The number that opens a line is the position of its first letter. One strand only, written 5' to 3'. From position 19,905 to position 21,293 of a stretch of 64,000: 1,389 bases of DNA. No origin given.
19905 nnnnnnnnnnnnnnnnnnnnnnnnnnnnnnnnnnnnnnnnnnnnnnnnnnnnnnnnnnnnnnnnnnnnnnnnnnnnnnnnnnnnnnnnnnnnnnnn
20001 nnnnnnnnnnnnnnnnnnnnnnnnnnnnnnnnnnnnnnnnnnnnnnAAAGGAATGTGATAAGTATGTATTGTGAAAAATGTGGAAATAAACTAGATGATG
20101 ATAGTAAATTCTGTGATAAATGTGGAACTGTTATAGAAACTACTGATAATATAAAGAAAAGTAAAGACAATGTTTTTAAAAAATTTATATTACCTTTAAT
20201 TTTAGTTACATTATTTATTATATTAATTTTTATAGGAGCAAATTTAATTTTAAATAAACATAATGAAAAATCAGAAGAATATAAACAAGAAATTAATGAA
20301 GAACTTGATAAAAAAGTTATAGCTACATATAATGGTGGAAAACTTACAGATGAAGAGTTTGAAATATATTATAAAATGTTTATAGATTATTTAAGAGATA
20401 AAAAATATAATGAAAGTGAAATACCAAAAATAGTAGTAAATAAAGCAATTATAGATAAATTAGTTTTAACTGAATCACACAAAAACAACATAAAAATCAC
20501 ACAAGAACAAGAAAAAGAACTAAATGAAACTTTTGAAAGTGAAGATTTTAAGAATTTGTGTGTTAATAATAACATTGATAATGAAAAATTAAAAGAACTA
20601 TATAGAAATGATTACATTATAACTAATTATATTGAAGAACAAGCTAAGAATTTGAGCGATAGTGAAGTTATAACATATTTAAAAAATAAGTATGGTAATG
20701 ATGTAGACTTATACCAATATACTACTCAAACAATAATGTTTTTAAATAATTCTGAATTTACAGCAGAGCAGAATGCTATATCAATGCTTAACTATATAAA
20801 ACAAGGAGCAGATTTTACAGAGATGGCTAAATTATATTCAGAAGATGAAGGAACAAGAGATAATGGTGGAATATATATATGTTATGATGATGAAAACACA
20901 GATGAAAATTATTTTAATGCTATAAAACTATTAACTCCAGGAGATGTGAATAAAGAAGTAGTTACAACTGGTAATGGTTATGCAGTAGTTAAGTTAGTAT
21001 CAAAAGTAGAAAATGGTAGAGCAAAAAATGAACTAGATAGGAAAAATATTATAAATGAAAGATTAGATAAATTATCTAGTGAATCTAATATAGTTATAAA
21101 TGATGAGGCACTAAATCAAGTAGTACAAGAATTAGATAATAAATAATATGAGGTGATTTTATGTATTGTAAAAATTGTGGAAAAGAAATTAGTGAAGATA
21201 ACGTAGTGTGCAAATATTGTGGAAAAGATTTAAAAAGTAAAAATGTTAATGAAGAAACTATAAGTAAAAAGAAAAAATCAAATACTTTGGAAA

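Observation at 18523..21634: XRE-repressor-controlled three-gene operon: putative PD-(D/E)xK nuclease plus two zinc-ribbon membrane proteins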

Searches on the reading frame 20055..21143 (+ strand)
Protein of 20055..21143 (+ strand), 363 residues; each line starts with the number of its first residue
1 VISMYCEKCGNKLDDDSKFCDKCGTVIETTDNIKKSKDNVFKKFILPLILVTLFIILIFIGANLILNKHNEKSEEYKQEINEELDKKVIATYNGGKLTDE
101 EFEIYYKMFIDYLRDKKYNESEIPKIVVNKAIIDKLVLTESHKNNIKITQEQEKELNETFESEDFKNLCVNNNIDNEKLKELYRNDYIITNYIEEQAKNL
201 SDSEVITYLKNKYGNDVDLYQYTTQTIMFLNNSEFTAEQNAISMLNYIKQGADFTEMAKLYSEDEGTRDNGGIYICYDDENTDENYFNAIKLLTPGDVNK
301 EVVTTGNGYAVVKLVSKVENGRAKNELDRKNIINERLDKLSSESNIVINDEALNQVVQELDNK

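Call 3: search_protein_families(library=pfam, proteins=[window:20055-21143:+], max_evalue=0.1)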
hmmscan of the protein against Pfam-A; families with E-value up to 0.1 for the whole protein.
window:20055-21143:+ (363 aa): 15 families
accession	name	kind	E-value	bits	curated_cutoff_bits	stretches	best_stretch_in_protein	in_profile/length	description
PF13616.12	Rotamase_3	-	4.4e-12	47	22.5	1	231-315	30-113/116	PPIC-type PPIASE domain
PF00639.27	Rotamase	-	9.1e-11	43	21.7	1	234-314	15-95/97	PPIC-type PPIASE domain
PF13240.11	Zn_Ribbon_1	-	8e-08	32.3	25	1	5-25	1-21/23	zinc-ribbon domain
PF13145.12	Rotamase_2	-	6.1e-07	30.7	27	1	236-319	31-110/121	PPIC-type PPIASE domain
PF13624.11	SurA_N_3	-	7.4e-06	26.3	27.2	1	31-189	3-158/162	SurA-like N-terminal domain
PF13248.11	Zn_ribbon_3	-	1.7e-05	24.6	27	1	5-27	4-26/26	zinc-ribbon domain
PF12773.13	DZR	-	0.00017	22.1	27.3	1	6-28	1-23/45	Double zinc ribbon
PF24460.1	DUF7575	-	0.0013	18.5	28.5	1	6-25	6-25/28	Domain of unknown function (DUF7575)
PF15693.10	Med26_C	-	0.0081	16.7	25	1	133-207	16-88/182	Mediator complex subunit 26 C-terminal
PF01529.25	DHHC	-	0.011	16.2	28.7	0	4-82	6-89/133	DHHC palmitoyltransferase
PF08271.17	Zn_Ribbon_TF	-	0.011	15.7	29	0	4-17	20-33/43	TFIIB zinc-binding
PF17032.10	Zn_ribbon_15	-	0.024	15.9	28.9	1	4-24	53-73/73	zinc-ribbon family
PF08803.17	ydhR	-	0.025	15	27.1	1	257-320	34-94/96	Putative mono-oxygenase ydhR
PF11781.13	Zn_ribbon_RRN7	-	0.038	14.1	27.1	0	18-28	22-32/32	Zinc-finger of RNA-polymerase I-specific TFIIB, Rrn7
PF14803.11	Zn_ribbon_Nudix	-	0.056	13.8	25.6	0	18-27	1-10/34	Nudix N-terminal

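Call 4: search_protein_families(library=padloc, proteins=[window:20055-21143:+], max_evalue=0.1)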
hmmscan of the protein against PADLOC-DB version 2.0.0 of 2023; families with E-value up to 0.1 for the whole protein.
window:20055-21143:+ (363 aa): 0 families

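Call 9: search_protein_families(library=ncbifam, proteins=[window:20055-21143:+], max_evalue=0.01)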
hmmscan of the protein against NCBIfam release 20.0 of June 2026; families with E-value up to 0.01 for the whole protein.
window:20055-21143:+ (363 aa): 6 families
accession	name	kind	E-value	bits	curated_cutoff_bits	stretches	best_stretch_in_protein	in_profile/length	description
NF003356.0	PRK04405.1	subfamily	1.4e-13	50.6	339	1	86-347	28-264/299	peptidylprolyl isomerase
NF000809.0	PRK00059.1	equivalog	4e-12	46.2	303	1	123-339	85-308/336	peptidylprolyl isomerase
NF002824.0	PRK02998.1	subfamily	1.6e-08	34.3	360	1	111-343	43-251/283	peptidylprolyl isomerase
NF008054.0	PRK10788.1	equivalog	3.2e-07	29.5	493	1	235-314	278-355/626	peptidylprolyl isomerase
NF002846.0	PRK03095.1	equivalog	8.9e-05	22.1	361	1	122-345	47-248/287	peptidylprolyl isomerase PrsA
NF008038.0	PRK10770.1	equivalog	0.00086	18.2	394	0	243-317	309-383/431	peptidylprolyl isomerase SurA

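Call 20: find_homologous_proteins(query=window:20064-21143:+)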
Query window:20064-21143:+ (360 aa): 31 proteins with E <= 0.001 among 4218 candidates.
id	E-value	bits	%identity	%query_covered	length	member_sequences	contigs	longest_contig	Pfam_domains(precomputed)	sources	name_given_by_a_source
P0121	4.0e-226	768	100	100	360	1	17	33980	PF13145.13,PF00639.28,PF13240.12,PF13624.12,PF13616.13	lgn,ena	-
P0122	7.4e-226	767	100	100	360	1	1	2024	PF13145.13,PF00639.28,PF13240.12,PF13624.12,PF13616.13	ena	-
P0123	9.3e-226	766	99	100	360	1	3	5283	PF13145.13,PF00639.28,PF13240.12,PF13624.12,PF13616.13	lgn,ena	-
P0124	9.7e-226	766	100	100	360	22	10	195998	PF13145.13,PF00639.28,PF13240.12,PF13616.13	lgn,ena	-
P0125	1.4e-225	766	99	100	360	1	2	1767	PF13145.13,PF00639.28,PF13240.12,PF13624.12,PF13616.13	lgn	-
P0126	1.4e-225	766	99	100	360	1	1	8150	PF13145.13,PF00639.28,PF13240.12,PF13624.12,PF13616.13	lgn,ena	-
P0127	1.4e-225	766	99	100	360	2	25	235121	PF13145.13,PF00639.28,PF13240.12,PF13624.12,PF13616.13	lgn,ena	-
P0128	1.8e-225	765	99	100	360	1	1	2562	PF13145.13,PF00639.28,PF13240.12,PF13624.12,PF13616.13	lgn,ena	-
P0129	4.1e-225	764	99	100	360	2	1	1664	PF13145.13,PF00639.28,PF13240.12,PF13624.12,PF13616.13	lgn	-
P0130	5.2e-225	764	99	100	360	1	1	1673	PF13145.13,PF00639.28,PF13240.12,PF13624.12,PF13616.13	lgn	-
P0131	5.5e-225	764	99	100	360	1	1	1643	PF13145.13,PF00639.28,PF13240.12,PF13624.12,PF13616.13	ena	-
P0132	5.9e-225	764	99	100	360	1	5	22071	PF13145.13,PF00639.28,PF13240.12,PF13624.12,PF13616.13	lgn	-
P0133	6.8e-225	763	99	100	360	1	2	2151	PF13145.13,PF00639.28,PF13240.12,PF13624.12,PF13616.13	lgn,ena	-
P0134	9.9e-225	763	99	100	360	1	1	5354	PF13145.13,PF00639.28,PF13240.12,PF13616.13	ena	-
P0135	1.6e-224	762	99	100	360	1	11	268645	PF13145.13,PF00639.28,PF13240.12,PF13624.12,PF13616.13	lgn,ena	-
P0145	3.5e-174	597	78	100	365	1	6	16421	PF00639.28,PF13240.12,PF13616.13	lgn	-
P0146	6.0e-166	570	75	100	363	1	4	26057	PF00639.28,PF13240.12,PF13624.12,PF13616.13,PF13623.12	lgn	-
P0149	8.1e-44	168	38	71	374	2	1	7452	PF13145.13,PF00639.28,PF13616.13,PF13623.12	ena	-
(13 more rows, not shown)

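Call 21: find_encoding_contigs(protein=P0145, flank=7000, max_places=3)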
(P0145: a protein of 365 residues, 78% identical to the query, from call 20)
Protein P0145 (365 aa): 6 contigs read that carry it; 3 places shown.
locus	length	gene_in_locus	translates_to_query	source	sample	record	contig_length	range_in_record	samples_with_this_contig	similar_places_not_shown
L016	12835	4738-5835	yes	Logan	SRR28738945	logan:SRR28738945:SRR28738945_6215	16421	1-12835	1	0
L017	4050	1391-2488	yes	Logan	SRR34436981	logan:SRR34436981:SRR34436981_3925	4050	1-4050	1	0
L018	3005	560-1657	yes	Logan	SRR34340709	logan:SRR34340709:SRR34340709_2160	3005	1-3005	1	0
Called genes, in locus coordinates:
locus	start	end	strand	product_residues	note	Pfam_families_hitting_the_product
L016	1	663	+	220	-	?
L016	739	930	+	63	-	PF12728:HTH_17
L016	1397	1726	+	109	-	PF12957:DUF3846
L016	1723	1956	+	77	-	-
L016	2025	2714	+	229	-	-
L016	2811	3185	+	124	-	-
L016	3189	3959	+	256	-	PF03796:DnaB_C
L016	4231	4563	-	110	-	PF01381:HTH_3, PF12844:HTH_19, PF13443:HTH_26 (weak)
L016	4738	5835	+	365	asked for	PF13240:Zn_Ribbon_1, PF00639:Rotamase, PF13616:Rotamase_3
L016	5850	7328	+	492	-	PF13240:Zn_Ribbon_1 (faint)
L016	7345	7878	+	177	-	PF12773:DZR (faint), PF13240:Zn_Ribbon_1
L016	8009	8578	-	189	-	PF00589:Phage_integrase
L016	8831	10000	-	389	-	-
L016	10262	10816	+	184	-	-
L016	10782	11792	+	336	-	-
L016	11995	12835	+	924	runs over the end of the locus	-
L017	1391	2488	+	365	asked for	PF13240:Zn_Ribbon_1, PF00639:Rotamase, PF13616:Rotamase_3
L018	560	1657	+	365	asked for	PF13240:Zn_Ribbon_1, PF00639:Rotamase, PF13616:Rotamase_3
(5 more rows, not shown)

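Call 22: find_encoding_contigs(protein=P0146, flank=7000, max_places=3)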
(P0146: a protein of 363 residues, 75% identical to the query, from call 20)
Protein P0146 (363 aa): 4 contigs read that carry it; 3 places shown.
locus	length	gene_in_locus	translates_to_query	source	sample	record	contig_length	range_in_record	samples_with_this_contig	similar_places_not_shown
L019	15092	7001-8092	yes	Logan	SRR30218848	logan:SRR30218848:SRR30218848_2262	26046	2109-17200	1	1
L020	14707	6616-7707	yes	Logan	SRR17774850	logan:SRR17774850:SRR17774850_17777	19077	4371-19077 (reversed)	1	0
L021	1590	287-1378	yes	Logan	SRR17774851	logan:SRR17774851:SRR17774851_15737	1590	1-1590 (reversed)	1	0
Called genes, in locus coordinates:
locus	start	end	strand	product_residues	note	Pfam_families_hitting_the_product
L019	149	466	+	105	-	PF20648:DUF6809 (weak)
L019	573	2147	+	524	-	PF13392:HNH_3 (weak)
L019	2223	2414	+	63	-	PF12728:HTH_17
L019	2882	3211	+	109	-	PF12957:DUF3846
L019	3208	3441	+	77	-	-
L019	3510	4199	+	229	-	-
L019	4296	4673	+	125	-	-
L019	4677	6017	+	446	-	PF03796:DnaB_C, PF13481:AAA_25 (weak)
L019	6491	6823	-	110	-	PF01381:HTH_3, PF12844:HTH_19, PF13443:HTH_26 (weak)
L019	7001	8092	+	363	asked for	PF13240:Zn_Ribbon_1, PF13624:SurA_N_3, PF13623:SurA_N_2 (weak), PF13616:Rotamase_3, PF00639:Rotamase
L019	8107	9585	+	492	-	PF13240:Zn_Ribbon_1 (faint)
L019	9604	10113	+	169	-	PF12773:DZR (faint), PF13240:Zn_Ribbon_1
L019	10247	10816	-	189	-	PF00589:Phage_integrase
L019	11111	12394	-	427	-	-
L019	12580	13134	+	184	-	-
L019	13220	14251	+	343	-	-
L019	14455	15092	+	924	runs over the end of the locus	-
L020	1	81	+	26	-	?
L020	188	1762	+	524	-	PF13392:HNH_3 (weak)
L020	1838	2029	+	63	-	PF12728:HTH_17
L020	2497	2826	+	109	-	PF12957:DUF3846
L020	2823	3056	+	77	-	-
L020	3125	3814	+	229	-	-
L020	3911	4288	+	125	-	-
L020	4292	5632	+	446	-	PF05621:TniB (faint), PF03796:DnaB_C, PF13481:AAA_25 (weak)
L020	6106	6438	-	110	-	PF01381:HTH_3, PF12844:HTH_19, PF13443:HTH_26 (weak)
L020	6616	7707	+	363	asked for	PF13240:Zn_Ribbon_1, PF13624:SurA_N_3, PF13623:SurA_N_2 (weak), PF13616:Rotamase_3, PF00639:Rotamase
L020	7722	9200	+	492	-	PF13240:Zn_Ribbon_1 (faint)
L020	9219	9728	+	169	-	PF12773:DZR (faint), PF13240:Zn_Ribbon_1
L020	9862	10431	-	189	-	PF00589:Phage_integrase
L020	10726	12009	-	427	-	-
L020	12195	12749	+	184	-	-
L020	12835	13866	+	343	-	-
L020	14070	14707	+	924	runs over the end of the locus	-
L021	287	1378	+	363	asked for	PF13240:Zn_Ribbon_1, PF13624:SurA_N_3, PF13623:SurA_N_2 (weak), PF13616:Rotamase_3, PF00639:Rotamase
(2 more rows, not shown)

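Call 23: find_encoding_contigs(protein=P0149, flank=7000, max_places=3)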
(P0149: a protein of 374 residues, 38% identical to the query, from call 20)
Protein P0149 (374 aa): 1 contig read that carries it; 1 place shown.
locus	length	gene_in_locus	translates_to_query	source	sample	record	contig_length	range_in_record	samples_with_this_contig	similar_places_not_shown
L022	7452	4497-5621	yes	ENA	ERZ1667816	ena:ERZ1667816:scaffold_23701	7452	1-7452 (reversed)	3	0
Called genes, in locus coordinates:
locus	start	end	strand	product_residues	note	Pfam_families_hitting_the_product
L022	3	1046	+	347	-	?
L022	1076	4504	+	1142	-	PF22590:Cas3-like_C_2 (faint), PF17757:UvrB_inter, PF21132:MFD_D3, PF02559:CarD_TRCF_RID, PF00270:DEAD, PF04851:ResIII, PF00271:Helicase_C, PF03461:TRCF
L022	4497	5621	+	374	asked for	PF13623:SurA_N_2 (weak), PF13616:Rotamase_3, PF00639:Rotamase, PF13145:Rotamase_2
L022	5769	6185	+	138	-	PF22435:MRM3-like_sub_bind, PF08032:SpoU_sub_bind (faint)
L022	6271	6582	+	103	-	PF00588:SpoU_methylase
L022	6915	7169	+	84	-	PF17761:DUF1016_N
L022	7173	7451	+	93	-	?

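Call 41: search_protein_families(library=phrogs, proteins=[window:20064-21143:+], max_evalue=0.001)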
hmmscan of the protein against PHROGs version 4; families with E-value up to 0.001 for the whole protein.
window:20064-21143:+ (360 aa): 1 family
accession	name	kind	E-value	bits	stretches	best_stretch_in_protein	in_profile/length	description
phrog_38187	-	unknown function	0.00081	20.5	0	3-61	6-57/144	-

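Call 52: find_related_loci(query=window:20064-21143:+, collection=viral_contigs, flank=8000)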
Query window:20064-21143:+ (360 aa) in viral_contigs; peptide patterns used: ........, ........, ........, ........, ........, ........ (x = any residue, [..] = any of these).
8 stretches matched a pattern, but none encodes a relative of the query by tblastn (E <= 1e-3).

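Call 77: search_solved_structures(query=window:20064-21143:+, max_evalue=0.01, show_alignments=3)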
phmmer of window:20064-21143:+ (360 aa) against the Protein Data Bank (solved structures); distinct sequences matched with E-value up to 0.01: 5.
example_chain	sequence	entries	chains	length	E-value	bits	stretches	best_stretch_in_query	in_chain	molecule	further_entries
5htf_A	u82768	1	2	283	9e-07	31.6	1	115-323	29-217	Foldase protein PrsA 1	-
3rfw_A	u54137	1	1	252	0.00032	23.2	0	182-323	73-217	Cell-binding factor 2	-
6xd8_A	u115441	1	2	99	0.0012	21.3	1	239-317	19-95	Foldase protein PrsA 1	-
6vj6_A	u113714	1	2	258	0.0016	20.9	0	114-329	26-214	Peptidylprolyl isomerase (PrsA)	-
6bhf_A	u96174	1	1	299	0.0041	19.6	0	245-316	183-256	Putative peptidyl-prolyl cis-trans isomerase HP_0175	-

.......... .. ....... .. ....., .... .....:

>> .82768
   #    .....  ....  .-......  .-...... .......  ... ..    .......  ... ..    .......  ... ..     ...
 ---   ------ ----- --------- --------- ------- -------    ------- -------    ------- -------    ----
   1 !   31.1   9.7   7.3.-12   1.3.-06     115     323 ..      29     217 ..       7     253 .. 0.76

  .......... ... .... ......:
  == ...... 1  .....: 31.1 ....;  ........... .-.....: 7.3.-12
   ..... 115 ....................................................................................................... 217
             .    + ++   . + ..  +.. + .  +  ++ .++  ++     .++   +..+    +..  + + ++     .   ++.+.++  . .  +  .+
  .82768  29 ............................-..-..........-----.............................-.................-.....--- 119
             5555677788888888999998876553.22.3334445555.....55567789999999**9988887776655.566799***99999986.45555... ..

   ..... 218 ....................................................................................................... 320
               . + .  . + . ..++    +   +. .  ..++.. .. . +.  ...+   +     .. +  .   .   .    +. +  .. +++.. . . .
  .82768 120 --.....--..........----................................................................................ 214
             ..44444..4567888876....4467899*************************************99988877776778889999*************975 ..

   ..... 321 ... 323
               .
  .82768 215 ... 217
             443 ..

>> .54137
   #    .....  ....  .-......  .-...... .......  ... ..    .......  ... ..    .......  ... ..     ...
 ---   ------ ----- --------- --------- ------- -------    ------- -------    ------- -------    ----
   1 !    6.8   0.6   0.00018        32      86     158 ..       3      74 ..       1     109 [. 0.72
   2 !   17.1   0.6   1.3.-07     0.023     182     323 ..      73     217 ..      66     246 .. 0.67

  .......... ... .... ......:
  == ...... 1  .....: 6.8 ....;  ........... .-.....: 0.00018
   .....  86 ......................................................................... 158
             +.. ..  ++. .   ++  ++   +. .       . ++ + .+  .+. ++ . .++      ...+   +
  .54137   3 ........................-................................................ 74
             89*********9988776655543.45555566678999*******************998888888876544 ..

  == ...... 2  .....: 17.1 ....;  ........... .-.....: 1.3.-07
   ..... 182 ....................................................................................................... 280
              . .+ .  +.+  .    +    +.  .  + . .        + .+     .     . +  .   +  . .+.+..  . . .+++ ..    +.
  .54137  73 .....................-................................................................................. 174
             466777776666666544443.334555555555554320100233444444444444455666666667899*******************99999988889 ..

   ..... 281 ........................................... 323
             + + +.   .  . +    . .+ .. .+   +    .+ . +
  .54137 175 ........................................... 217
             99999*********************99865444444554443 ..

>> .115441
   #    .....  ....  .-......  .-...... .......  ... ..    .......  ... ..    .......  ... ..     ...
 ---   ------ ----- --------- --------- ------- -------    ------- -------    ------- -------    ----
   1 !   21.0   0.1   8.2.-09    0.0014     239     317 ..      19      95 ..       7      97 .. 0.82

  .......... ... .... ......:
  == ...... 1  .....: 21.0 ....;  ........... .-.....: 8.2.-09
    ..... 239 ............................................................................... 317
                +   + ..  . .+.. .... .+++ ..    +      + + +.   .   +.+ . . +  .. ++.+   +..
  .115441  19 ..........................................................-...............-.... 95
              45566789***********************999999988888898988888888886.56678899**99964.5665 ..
